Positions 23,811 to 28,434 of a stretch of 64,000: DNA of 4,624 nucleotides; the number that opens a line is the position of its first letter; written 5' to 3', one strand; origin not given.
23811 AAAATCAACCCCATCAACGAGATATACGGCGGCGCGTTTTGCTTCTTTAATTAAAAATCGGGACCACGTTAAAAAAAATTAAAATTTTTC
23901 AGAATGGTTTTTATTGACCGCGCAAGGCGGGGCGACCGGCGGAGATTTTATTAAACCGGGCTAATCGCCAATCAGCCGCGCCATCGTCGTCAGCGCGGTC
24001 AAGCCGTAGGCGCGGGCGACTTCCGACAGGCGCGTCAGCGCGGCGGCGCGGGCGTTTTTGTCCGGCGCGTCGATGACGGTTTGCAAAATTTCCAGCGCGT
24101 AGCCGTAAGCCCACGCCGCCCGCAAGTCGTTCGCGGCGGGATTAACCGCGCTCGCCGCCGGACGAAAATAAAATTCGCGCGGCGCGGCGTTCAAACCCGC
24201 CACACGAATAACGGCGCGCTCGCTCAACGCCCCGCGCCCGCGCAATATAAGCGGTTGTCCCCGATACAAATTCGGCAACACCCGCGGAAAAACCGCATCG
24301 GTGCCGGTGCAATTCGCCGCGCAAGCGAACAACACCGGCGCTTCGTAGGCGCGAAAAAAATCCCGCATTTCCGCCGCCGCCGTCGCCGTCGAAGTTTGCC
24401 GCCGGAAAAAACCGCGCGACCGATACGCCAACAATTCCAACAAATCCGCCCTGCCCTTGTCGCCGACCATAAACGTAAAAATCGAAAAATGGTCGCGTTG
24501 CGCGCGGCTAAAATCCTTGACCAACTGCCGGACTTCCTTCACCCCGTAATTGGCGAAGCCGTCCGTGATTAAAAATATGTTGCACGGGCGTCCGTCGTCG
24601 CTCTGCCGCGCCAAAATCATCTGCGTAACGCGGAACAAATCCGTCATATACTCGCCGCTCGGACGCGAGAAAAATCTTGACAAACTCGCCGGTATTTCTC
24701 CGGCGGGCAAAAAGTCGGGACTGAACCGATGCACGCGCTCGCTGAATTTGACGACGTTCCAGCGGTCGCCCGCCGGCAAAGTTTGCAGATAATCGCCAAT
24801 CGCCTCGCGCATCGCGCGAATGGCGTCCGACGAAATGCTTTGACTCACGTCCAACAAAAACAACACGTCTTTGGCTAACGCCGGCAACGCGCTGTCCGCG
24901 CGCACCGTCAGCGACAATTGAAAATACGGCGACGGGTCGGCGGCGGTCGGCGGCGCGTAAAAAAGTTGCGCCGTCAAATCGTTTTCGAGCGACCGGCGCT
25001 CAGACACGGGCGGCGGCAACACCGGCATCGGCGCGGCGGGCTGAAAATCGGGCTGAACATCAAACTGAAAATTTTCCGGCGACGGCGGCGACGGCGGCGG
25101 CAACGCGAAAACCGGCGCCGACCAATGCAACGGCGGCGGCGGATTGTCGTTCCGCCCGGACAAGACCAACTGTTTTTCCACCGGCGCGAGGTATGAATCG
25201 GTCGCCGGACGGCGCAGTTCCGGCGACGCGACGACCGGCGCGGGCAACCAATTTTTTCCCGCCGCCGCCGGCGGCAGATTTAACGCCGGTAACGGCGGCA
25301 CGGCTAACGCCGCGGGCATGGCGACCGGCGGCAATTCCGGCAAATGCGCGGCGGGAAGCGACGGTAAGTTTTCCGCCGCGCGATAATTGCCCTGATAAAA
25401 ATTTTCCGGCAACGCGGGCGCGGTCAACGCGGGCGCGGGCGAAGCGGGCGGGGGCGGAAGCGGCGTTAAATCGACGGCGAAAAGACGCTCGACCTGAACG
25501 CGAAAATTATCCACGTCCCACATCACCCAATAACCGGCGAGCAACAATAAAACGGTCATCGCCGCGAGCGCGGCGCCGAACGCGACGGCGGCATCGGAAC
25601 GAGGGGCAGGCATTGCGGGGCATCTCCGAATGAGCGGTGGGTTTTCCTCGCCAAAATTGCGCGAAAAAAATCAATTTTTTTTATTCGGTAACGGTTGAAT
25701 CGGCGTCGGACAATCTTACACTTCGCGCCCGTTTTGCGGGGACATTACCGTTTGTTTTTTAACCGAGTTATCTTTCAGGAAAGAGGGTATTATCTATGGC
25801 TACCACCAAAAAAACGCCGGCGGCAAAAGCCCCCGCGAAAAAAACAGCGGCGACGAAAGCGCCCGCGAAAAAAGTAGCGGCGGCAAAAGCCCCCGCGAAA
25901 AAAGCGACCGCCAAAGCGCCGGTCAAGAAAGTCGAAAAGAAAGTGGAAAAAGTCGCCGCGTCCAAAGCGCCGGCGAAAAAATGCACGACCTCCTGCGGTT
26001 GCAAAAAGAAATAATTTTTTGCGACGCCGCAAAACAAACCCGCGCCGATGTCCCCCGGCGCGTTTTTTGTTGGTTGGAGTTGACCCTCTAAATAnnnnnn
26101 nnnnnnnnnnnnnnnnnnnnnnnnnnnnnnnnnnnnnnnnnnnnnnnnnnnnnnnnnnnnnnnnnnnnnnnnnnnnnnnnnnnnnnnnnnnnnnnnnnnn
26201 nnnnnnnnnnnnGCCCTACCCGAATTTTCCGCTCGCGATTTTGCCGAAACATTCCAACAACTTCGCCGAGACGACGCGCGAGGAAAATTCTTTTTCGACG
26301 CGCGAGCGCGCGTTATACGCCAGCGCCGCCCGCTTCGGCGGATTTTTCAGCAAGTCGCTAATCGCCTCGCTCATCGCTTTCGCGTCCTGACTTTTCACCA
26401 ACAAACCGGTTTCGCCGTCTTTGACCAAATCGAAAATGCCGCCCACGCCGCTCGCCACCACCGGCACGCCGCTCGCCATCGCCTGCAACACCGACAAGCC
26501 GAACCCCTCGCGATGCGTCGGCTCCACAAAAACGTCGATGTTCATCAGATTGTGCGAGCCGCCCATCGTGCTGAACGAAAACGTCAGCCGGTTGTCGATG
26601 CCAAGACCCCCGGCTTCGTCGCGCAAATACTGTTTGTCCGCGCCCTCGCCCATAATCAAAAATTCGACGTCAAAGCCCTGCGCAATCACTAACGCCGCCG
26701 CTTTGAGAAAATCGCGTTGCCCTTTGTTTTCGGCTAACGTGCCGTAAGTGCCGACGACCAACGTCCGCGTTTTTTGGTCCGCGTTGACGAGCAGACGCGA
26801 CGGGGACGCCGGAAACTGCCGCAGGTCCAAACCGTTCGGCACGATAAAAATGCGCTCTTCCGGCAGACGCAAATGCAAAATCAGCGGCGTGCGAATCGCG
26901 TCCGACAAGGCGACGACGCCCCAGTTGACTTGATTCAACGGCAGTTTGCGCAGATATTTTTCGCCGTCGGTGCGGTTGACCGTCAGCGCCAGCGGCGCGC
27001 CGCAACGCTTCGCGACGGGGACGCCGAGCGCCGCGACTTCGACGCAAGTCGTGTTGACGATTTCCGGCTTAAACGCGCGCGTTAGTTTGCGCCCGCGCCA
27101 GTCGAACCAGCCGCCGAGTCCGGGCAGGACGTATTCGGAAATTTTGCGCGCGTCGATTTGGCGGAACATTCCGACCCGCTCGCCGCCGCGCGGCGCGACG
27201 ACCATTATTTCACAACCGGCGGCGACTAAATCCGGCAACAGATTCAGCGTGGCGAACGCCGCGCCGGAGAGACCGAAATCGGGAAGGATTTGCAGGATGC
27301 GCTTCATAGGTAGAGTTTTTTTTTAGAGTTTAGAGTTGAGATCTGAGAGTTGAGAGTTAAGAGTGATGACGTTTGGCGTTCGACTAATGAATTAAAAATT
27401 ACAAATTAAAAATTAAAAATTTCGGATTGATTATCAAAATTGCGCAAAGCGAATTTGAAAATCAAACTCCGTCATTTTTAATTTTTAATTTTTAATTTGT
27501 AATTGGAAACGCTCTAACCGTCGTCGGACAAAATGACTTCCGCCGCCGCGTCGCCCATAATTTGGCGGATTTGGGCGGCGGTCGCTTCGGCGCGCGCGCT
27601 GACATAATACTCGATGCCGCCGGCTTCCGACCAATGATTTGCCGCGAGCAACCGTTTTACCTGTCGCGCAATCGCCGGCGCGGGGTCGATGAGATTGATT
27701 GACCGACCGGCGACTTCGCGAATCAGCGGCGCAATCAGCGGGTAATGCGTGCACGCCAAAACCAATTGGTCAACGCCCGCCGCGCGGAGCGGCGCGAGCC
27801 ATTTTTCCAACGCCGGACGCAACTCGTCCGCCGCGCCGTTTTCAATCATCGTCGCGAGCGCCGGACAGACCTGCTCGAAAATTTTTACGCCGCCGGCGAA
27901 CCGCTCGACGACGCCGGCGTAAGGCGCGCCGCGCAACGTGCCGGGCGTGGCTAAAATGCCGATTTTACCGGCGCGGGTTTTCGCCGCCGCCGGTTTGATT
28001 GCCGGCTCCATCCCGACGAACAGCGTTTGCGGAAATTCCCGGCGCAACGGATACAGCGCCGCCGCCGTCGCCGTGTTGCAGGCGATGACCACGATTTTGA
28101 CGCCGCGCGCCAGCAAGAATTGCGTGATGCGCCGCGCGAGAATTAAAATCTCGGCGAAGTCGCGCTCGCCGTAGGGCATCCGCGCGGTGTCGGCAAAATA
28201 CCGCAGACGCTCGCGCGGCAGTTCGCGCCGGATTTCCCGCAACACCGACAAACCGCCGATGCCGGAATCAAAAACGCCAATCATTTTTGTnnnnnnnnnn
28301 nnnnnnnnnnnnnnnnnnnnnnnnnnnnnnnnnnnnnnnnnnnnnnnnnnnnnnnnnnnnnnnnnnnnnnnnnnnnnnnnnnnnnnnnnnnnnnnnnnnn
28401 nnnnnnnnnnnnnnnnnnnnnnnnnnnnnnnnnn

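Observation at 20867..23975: Tandem paralog locus split by a BrnT-like toxin cassette, with a gene fragment and an AT-rich island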

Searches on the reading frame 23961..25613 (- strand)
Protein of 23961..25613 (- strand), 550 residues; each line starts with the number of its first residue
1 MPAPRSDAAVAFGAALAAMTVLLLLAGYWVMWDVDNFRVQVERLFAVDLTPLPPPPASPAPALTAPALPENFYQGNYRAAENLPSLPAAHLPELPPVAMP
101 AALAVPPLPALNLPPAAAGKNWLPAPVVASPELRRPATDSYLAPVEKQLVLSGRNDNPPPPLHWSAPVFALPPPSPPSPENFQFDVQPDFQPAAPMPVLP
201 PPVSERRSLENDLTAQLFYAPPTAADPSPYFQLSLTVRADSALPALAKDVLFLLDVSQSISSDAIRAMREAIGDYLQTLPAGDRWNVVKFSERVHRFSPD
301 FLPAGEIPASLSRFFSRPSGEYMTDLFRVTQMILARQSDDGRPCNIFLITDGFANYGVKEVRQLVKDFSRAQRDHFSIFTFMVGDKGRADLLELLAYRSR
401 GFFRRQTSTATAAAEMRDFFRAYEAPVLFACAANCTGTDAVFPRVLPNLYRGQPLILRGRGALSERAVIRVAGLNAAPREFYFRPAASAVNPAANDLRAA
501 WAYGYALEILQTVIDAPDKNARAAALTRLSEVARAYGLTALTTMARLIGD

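Call 5: search_protein_families(library=pfam, proteins=[window:23961-25613:-], max_evalue=0.01)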
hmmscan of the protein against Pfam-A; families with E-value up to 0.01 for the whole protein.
window:23961-25613:- (550 aa): 3 families
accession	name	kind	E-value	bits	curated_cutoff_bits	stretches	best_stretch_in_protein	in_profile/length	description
PF13768.12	VWA_3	-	6.8e-11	42.9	27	1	249-403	2-153/155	von Willebrand factor type A domain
PF00092.34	VWA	-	8.8e-10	39.5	23.8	1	249-408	1-164/174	von Willebrand factor type A domain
PF13519.12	VWA_2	-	1.1e-08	36.1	27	1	250-352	1-106/107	von Willebrand factor type A domain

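Call 8: search_protein_families(library=ncbifam, proteins=[window:23961-25613:-], max_evalue=0.1)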
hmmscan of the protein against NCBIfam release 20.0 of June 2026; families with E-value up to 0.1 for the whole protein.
window:23961-25613:- (550 aa): 1 family
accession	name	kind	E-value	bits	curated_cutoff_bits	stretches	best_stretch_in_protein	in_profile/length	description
TIGR03788.1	marine_srt_targ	equivalog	4.4e-19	68.4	551.65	1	244-521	268-543/629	marine proteobacterial sortase target protein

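Call 56: search_protein_families(library=padloc, proteins=[window:23961-25613:-], max_evalue=0.1)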
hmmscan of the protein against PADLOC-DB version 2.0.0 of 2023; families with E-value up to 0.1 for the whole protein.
window:23961-25613:- (550 aa): 0 families

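Call 82: find_encoding_contigs(protein=window:23961-25613:-, flank=10000, max_places=6)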
Protein window:23961-25613:- (550 aa): 1 contig read that carries it; 1 place shown.
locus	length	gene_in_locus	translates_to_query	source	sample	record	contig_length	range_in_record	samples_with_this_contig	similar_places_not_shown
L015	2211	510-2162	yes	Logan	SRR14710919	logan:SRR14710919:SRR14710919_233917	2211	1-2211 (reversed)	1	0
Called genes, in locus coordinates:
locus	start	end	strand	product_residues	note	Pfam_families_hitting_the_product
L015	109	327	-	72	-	-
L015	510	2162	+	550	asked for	PF00092:VWA, PF13519:VWA_2, PF13768:VWA_3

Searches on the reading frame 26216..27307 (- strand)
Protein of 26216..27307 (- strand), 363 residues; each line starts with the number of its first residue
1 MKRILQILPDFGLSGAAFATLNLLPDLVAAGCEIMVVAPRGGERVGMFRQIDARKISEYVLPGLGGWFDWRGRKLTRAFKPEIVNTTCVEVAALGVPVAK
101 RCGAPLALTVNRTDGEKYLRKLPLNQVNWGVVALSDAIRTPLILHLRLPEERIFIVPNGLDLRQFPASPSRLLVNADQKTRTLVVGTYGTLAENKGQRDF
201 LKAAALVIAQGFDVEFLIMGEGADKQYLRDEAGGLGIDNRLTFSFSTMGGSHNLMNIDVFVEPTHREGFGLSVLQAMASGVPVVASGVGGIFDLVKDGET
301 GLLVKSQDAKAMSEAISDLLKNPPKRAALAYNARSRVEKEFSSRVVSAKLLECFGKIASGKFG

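Call 65: search_protein_families(library=pfam, proteins=[window:26216-27307:-], max_evalue=0.001)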
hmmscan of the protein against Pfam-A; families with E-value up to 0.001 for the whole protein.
window:26216-27307:- (363 aa): 6 families
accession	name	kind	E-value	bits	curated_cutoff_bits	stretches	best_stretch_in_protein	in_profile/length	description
PF00534.26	Glycos_transf_1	-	1.5e-34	119.4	26.4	1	181-335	14-171/172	Glycosyl transferases group 1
PF13692.12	Glyco_trans_1_4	-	8.8e-31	107.5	27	1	184-322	3-142/142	Glycosyl transferases group 1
PF13439.12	Glyco_transf_4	-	2.9e-13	50.7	28.5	1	15-163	3-169/170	Glycosyltransferase Family 4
PF20706.3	GT4-conflict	-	3.4e-12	46.5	26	1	176-342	194-377/385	Family 4 Glycosyltransferase in conflict systems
PF13524.12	Glyco_trans_1_2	-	1.1e-08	35.6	25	1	266-351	60-143/144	Glycosyl transferase-like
PF13579.12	Glyco_trans_4_4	-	5.7e-06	27.2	29.7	1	15-159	2-158/158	Glycosyl transferase 4-like domain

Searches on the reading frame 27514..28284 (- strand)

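Call 65: search_protein_families(library=pfam, proteins=[window:27514-28284:-], max_evalue=0.001)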
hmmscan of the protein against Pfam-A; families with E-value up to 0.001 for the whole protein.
window:27514-28284:- (256 aa): 1 family
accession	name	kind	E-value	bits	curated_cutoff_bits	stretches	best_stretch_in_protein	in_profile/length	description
PF01177.27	Asp_Glu_race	-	9.1e-20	71.8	31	1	12-208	10-210/211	Asp/Glu/Hydantoin racemase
